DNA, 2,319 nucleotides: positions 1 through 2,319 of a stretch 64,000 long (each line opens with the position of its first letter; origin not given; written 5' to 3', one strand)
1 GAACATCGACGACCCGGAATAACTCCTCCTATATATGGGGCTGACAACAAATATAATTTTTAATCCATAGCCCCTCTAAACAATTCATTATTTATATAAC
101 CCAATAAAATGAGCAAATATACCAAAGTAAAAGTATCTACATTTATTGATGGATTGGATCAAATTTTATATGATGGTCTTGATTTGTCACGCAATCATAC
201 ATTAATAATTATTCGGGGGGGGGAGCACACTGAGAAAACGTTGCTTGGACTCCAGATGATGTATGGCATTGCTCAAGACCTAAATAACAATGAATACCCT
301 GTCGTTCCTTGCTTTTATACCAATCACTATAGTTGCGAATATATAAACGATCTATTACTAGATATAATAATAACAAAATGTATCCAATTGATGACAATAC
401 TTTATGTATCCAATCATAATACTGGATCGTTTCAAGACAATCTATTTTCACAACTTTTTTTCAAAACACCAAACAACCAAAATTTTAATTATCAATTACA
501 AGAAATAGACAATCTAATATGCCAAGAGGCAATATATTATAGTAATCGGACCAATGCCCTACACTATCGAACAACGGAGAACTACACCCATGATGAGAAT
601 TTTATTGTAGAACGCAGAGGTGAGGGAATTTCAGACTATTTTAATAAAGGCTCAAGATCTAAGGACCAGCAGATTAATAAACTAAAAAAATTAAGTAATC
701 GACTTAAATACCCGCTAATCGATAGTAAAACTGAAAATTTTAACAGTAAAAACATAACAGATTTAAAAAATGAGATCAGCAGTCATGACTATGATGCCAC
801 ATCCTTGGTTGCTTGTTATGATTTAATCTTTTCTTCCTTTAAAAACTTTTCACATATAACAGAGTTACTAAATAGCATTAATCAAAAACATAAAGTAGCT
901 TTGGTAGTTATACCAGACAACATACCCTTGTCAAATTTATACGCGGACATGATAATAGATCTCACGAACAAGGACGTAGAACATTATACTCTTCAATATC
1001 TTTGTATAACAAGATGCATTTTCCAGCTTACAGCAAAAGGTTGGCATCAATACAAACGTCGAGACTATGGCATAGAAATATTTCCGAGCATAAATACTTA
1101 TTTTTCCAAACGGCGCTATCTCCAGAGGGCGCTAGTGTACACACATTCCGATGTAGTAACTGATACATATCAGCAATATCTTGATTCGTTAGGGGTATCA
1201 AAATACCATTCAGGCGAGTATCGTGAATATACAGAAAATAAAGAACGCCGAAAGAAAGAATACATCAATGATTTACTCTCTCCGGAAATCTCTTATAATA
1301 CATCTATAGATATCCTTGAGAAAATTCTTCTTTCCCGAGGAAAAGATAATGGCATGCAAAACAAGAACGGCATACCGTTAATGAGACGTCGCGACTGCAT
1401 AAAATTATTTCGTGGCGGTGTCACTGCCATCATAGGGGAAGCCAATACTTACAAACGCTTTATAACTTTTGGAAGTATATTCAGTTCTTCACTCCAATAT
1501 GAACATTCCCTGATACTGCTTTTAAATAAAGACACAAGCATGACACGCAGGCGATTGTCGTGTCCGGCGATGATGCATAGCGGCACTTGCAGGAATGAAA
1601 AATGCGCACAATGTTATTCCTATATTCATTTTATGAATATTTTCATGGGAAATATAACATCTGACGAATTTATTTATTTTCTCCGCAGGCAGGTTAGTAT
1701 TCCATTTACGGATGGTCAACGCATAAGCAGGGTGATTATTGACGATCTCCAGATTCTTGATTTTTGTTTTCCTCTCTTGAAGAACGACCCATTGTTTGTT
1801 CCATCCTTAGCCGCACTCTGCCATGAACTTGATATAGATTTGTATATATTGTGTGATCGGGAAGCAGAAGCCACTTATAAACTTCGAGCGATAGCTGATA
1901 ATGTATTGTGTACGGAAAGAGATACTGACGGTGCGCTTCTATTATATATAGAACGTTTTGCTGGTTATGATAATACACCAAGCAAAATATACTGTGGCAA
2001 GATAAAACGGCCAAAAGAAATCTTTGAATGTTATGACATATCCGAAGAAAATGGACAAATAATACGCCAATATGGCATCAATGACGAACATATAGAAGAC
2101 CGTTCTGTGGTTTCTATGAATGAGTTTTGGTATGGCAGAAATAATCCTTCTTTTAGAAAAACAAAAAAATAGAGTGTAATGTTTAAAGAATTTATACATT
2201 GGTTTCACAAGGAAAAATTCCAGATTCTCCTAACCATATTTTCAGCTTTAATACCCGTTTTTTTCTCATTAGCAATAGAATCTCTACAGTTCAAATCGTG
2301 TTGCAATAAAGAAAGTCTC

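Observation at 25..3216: AT-rich two-gene module: pseudo-KaiC tandem ATPase-fold protein plus 8-TM membrane protein (candidate uncharacterised signalling or defence pair)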

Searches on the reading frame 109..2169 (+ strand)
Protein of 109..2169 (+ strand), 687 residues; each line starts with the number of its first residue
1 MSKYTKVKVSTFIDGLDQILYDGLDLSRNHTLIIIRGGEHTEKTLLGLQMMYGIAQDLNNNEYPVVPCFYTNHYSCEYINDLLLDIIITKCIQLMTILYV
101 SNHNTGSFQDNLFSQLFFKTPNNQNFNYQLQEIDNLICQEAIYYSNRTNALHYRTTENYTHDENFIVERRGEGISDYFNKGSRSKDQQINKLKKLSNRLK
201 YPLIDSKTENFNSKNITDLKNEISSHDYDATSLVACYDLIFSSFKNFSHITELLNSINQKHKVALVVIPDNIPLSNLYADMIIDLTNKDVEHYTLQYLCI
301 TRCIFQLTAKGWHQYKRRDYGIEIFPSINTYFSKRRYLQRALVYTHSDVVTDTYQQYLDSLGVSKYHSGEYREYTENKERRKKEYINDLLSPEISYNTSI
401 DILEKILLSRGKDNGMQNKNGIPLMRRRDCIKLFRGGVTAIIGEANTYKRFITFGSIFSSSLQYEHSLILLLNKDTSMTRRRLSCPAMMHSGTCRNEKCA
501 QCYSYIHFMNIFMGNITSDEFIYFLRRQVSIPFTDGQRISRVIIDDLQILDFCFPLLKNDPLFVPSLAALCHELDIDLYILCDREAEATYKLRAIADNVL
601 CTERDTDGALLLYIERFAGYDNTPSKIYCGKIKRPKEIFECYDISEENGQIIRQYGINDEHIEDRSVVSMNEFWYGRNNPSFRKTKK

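Call 5: search_protein_families(library=pfam, proteins=[window:109-2169:+], max_evalue=1)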
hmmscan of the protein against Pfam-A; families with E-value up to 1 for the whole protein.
window:109-2169:+ (687 aa): 1 family
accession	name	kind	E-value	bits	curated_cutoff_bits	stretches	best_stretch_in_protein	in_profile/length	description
PF06745.19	ATPase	-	0.00021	21.2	26.6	1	9-56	1-45/231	KaiC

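Call 6: search_protein_families(library=padloc, proteins=[window:109-2169:+], max_evalue=1)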
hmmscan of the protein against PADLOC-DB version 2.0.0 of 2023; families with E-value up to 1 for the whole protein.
window:109-2169:+ (687 aa): 0 families

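Call 7: search_protein_families(library=ncbifam, proteins=[window:109-2169:+], max_evalue=1)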
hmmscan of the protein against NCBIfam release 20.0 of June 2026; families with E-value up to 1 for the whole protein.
window:109-2169:+ (687 aa): 4 families
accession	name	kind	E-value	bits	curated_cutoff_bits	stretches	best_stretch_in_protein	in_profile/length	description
TIGR03877.1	thermo_KaiC_1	hypoth_equivalog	0.002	17.7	307.25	1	8-54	3-46/238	KaiC domain-containing protein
NF006799.0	PRK09302.1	equivalog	0.0058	15.2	408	1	8-59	12-60/515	circadian clock protein KaiC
NF004723.0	PRK06067.1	subfamily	0.069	12.6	194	1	9-57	16-61/243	flagellar accessory protein FlaH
TIGR03601.1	B_an_ocin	subfamily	0.27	11.9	35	0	353-388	3-37/88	heterocycloanthracin/sonorensin family bacteriocin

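Call 8: search_solved_structures(query=window:109-2169:+, max_evalue=10, show_alignments=3)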
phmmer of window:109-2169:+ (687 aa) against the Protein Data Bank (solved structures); distinct sequences matched with E-value up to 10: 9.
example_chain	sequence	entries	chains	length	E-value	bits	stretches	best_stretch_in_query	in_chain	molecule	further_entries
26qx_A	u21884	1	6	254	1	10.8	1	7-53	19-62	Circadian clock oscillator protein KaiC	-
5yz8_A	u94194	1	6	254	1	10.8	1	7-53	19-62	Circadian Clock Protein Kinase KaiC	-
4tl6_A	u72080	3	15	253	1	10.8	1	7-53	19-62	Circadian clock protein kinase KaiC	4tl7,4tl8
4tlb_A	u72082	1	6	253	1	10.7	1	7-53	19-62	Circadian clock protein kinase KaiC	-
4tlc_A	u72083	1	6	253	1.1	10.7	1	7-53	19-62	Circadian clock protein kinase KaiC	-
4tle_A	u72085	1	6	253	1.1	10.7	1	7-53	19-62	Circadian clock protein kinase KaiC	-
4tld_A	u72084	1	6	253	1.1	10.7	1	7-53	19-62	Circadian clock protein kinase KaiC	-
26rc_A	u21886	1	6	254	1.1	10.6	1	7-53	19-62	Circadian clock oscillator protein KaiC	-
4tl9_A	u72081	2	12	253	1.4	10.3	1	7-53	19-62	Circadian clock protein kinase KaiC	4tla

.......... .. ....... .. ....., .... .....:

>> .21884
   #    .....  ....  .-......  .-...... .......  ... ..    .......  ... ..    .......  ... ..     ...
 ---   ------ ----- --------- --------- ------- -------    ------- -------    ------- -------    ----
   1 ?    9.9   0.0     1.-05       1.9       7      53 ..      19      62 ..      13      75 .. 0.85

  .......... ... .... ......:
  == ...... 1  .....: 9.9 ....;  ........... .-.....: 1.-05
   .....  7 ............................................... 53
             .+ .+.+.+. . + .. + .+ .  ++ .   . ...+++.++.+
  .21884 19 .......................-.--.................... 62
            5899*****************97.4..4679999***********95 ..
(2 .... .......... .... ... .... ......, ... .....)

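Call 9: find_homologous_proteins(query=window:109-2169:+, max_evalue=0.001)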
Query window:109-2169:+ (687 aa): 452 proteins with E <= 0.001 among 6691 candidates; the best 120 are listed.
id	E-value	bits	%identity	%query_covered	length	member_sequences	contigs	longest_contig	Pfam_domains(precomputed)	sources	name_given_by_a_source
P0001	0.0e+0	1578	100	100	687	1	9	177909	-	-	-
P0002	0.0e+0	1381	88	100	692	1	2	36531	-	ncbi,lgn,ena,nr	ncbi:MAG: hypothetical protein K2N13_09330 [Paraprevotella sp.]|nr:hypothetical protein [Paraprevote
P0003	0.0e+0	1023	70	95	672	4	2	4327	-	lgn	-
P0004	8.5e-183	627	47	97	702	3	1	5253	-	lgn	-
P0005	5.1e-181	622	47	97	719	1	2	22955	-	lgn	-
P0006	1.0e-177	611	45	97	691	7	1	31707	-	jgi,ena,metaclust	metaclust:\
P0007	2.5e-175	603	45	97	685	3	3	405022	-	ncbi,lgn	-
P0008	6.4e-173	595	44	97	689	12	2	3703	-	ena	-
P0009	8.5e-172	591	44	97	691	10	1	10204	-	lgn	-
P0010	5.9e-171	588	45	97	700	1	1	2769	PF06745.20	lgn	-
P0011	8.0e-171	588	43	97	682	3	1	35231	-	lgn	-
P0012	4.2e-170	585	44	97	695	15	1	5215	-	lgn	-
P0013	1.3e-169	584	46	97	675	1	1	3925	-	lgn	-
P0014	1.8e-169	583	45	97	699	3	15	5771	PF06745.20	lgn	-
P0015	3.9e-169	582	45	97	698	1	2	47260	PF06745.20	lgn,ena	-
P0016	4.1e-169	582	44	97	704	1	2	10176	PF06745.20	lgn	-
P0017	2.5e-168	580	44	98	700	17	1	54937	PF06745.20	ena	-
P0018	3.5e-168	579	44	97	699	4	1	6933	PF06745.20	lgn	-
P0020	4.7e-167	575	44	97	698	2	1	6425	PF06745.20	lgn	-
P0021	9.4e-167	574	44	97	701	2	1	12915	PF06745.20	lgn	-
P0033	8.9e-160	551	44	96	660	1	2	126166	PF06745.20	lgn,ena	-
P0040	1.8e-155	537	43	98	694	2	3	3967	PF06745.20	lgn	-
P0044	2.0e-152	527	44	97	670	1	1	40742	-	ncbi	ncbi:hypothetical protein [Bacteroides congonensis]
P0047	1.6e-149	517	40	97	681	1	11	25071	PF06745.20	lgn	-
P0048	2.7e-149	517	43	98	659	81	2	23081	PF06745.20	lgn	-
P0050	2.8e-146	507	40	97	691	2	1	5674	PF06745.20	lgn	-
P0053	5.9e-145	502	40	99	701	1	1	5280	PF06745.20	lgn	-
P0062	1.4e-140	488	39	97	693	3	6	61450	PF06745.20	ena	-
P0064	1.9e-138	481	40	97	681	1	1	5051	PF06745.20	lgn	-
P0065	4.3e-138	480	39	97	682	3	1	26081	PF06745.20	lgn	-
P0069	4.6e-136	473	37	98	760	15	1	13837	PF06745.20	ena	-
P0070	7.8e-136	472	39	97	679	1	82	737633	PF06745.20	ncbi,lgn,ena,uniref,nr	ncbi:hypothetical protein [Xylanibacter muris]|uniref:Uncharacterized protein n=1 Tax=Xylanibacter m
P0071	8.6e-136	472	40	93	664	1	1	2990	PF06745.20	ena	-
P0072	8.6e-136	472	40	97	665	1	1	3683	PF06745.20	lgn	-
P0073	1.3e-135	472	40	97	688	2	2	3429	PF06745.20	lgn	-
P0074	2.2e-135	471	37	98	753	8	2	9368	PF06745.20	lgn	-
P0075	3.9e-135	470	40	97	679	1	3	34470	PF06745.20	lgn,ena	-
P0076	1.6e-134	468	37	98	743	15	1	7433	PF06745.20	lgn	-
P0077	3.4e-134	467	39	97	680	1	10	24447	PF06745.20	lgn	-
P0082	1.9e-133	464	39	97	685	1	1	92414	PF06745.20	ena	-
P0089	4.3e-131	457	38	98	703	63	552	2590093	PF06745.20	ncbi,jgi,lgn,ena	-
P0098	2.7e-127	444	43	82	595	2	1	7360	PF06745.20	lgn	-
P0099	3.4e-127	444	38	98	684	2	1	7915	PF06745.20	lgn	-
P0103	6.0e-126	440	38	97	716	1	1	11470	PF06745.20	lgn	-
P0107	9.5e-125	436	38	97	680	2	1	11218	PF06745.20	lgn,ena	-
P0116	1.5e-121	425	36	95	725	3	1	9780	PF06745.20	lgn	-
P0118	2.0e-120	421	38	97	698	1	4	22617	PF06745.20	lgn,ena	-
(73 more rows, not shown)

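Call 11: find_encoding_contigs(protein=P0001, flank=10000, max_places=4)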
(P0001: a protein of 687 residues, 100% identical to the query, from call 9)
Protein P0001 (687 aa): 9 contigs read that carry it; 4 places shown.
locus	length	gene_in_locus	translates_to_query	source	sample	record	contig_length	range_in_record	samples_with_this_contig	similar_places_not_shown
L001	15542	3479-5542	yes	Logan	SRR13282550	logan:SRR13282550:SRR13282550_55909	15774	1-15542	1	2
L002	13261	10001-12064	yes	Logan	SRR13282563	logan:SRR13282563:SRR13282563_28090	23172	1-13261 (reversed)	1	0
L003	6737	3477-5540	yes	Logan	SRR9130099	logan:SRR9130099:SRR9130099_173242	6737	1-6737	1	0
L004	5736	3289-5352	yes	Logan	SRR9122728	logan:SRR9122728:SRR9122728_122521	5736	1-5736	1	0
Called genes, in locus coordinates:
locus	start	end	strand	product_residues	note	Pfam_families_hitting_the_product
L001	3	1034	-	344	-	?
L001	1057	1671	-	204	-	PF14123:DUF4290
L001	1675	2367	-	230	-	PF00814:TsaD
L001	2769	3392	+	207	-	-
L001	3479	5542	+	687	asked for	-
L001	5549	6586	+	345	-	-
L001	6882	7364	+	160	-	-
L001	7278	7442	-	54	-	-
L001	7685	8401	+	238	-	PF01128:IspD, PF12804:NTP_transf_3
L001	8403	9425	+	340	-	PF05368:NmrA (weak), PF01073:3Beta_HSD, PF01370:Epimerase, PF02719:Polysacc_synt_2, PF04321:RmlD_sub_bind, PF07993:NAD_binding_4, PF13460:NAD_binding_10, PF16363:GDP_Man_Dehyd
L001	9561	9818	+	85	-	-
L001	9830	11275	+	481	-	PF01943:Polysacc_synt, PF13440:Polysacc_synt_3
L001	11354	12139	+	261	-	PF04991:LicD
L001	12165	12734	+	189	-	PF00132:Hexapep, PF14602:Hexapep_2 (weak)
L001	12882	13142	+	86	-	-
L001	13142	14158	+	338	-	-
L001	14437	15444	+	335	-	PF00535:Glycos_transf_2, PF13506:Glyco_transf_21, PF13641:Glyco_tranf_2_3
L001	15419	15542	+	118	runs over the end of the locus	?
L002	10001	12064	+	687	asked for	-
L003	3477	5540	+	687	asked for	-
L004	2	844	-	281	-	?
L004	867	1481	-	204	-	PF14123:DUF4290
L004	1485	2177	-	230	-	PF00814:TsaD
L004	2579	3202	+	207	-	-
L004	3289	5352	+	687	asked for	-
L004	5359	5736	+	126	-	?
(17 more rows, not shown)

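Call 12: find_encoding_contigs(protein=P0089, flank=10000, max_places=4)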
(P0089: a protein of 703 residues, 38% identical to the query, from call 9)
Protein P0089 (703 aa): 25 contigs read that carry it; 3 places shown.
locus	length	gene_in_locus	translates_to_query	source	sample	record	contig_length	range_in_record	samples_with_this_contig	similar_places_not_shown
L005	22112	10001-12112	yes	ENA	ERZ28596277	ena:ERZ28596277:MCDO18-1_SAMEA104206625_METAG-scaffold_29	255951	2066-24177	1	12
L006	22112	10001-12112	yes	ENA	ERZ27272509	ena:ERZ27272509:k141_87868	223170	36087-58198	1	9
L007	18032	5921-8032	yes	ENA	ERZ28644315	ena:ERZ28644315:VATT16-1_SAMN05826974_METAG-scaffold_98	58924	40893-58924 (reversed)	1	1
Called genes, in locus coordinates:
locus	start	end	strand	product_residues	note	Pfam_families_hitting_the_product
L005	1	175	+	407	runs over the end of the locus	PF13102:Phage_int_SAM_5, PF00589:Phage_integrase (weak)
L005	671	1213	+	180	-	PF02357:NusG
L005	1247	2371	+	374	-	PF00953:Glycos_transf_4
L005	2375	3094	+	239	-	-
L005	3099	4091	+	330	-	PF14362:DUF4407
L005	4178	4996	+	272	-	PF02563:Poly_export, PF22461:SLBB_2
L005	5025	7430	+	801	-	PF13807:GNVR, PF01656:CbiA (weak), PF09140:MipZ (weak), PF10609:ParA (faint), PF13614:AAA_31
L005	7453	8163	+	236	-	PF19567:CpsB_CapC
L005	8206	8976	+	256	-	-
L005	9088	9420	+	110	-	-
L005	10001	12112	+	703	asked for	PF06745:ATPase (faint)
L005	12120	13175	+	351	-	-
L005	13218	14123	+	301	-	PF00483:NTP_transferase, PF12804:NTP_transf_3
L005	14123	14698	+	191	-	PF00908:dTDP_sugar_isom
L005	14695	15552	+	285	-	PF01370:Epimerase, PF04321:RmlD_sub_bind, PF16363:GDP_Man_Dehyd, PF02719:Polysacc_synt_2 (weak), PF07993:NAD_binding_4 (weak)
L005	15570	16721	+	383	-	PF01073:3Beta_HSD, PF01370:Epimerase, PF02719:Polysacc_synt_2, PF04321:RmlD_sub_bind (weak), PF16363:GDP_Man_Dehyd, PF07993:NAD_binding_4, PF16363:GDP_Man_Dehyd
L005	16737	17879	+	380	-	PF00534:Glycos_transf_1, PF13692:Glyco_trans_1_4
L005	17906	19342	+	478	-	PF01943:Polysacc_synt, PF13440:Polysacc_synt_3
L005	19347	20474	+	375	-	PF14307:Glyco_tran_WbsX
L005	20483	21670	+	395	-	-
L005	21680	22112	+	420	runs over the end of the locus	PF00534:Glycos_transf_1, PF13692:Glyco_trans_1_4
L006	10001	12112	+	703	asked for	PF06745:ATPase (faint)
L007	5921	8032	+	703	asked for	PF06745:ATPase (faint)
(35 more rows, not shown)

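Call 14: find_related_loci(query=window:109-2169:+, collection=genome_contigs, flank=10000)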
Query window:109-2169:+ (687 aa) in genome_contigs; peptide patterns used: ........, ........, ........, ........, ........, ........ (x = any residue, [..] = any of these).
32 stretches matched a pattern; 2 encode a relative of the query (tblastn E <= 1e-3); 1 distinct loci.
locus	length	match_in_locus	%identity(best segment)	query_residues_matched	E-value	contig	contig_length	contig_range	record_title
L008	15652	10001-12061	88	1-687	0e+0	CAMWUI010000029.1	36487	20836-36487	MAG TPA_asm: uncultured Paraprevotella sp. isolate SRR14411332_bin.4_metawrap_v1.3_MAG genome assembly, contig: NODE.149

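Call 16: find_related_loci(query=A1, collection=metagenome_contigs, flank=10000)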
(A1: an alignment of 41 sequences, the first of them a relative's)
Query A1 (687 aa) in metagenome_contigs; peptide patterns used: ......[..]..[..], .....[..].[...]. (x = any residue, [..] = any of these).
381 stretches matched a pattern; 115 encode a relative of the query (tblastn E <= 1e-3); the best 80 are kept; 80 distinct loci.
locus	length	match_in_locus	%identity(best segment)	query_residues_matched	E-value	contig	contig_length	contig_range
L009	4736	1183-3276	44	8-674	0e+0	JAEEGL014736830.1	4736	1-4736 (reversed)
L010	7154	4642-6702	44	4-674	2e-176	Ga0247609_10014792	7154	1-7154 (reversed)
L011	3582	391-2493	44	8-674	0e+0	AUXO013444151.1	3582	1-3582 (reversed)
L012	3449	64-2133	44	8-676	4e-175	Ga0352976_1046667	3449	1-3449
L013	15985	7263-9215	43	3-674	2e-158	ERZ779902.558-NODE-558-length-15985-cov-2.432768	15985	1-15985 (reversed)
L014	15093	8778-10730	42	3-674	6e-156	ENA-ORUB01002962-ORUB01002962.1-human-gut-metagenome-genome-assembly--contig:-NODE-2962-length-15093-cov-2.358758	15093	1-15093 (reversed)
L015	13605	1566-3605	45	8-674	0e+0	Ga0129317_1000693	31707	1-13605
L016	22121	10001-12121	39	3-679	5e-151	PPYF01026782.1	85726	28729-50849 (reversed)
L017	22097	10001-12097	41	8-679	9e-148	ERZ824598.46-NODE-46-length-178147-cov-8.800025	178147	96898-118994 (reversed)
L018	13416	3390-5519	39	8-684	5e-143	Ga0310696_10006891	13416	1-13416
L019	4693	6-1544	46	164-674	5e-139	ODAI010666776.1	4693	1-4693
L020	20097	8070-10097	37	3-674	7e-136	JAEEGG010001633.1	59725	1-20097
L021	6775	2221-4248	37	3-674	4e-136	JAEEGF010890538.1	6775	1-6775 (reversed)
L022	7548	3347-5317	37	8-674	3e-127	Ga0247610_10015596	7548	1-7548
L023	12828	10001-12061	38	8-677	2e-125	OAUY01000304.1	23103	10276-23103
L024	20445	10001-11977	35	8-674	1e-123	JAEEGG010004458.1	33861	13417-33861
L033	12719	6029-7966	38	8-641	8e-122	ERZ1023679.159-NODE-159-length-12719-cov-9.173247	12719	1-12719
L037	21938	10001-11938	37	8-641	4e-120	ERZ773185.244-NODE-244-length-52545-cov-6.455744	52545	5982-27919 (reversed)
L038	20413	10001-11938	37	8-641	4e-120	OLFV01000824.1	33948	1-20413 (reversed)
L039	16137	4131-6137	36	8-674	8e-120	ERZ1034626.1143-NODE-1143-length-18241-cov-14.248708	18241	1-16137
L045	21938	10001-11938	38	8-641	3e-120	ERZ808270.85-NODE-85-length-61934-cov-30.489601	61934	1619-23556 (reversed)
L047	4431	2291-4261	37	8-641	9e-118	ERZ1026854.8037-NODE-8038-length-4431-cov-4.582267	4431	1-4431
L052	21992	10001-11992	42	8-677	4e-152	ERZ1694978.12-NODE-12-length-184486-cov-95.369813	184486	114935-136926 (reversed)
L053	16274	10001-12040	36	8-678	1e-131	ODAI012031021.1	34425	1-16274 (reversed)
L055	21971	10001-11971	37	8-641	5e-117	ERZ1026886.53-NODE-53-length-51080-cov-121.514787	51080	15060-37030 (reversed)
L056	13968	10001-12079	31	3-674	2e-94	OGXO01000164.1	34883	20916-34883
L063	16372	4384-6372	30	4-674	1e-85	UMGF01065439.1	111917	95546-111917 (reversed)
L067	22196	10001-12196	29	8-674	6e-84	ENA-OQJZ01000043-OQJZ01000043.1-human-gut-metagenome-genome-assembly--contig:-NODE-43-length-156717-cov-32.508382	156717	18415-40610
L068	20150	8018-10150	31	8-641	5e-84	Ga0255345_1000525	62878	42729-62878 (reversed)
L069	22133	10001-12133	31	8-641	4e-84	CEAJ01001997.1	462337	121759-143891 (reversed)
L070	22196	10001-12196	29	8-674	6e-84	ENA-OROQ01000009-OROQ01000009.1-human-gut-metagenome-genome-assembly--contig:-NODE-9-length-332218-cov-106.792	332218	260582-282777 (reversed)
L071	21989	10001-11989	30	4-674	5e-84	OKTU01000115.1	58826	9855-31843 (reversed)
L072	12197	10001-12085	30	8-633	1e-83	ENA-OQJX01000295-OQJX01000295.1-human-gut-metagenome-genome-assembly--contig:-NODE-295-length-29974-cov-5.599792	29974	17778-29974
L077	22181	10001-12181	30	1-674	8e-82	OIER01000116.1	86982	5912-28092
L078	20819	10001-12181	30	1-674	8e-82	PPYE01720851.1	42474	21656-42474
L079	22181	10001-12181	30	1-674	4e-82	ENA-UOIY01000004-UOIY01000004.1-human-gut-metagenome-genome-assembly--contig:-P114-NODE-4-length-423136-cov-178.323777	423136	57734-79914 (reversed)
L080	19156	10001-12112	30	1-641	2e-81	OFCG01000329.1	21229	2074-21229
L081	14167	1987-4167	30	1-674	1e-81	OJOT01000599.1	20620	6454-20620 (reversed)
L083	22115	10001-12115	30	8-641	5e-81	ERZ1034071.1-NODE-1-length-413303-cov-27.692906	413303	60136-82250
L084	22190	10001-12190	29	8-674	1e-80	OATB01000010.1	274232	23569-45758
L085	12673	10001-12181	30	1-674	1e-80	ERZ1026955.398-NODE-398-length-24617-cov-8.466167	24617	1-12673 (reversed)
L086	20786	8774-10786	36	4-674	1e-132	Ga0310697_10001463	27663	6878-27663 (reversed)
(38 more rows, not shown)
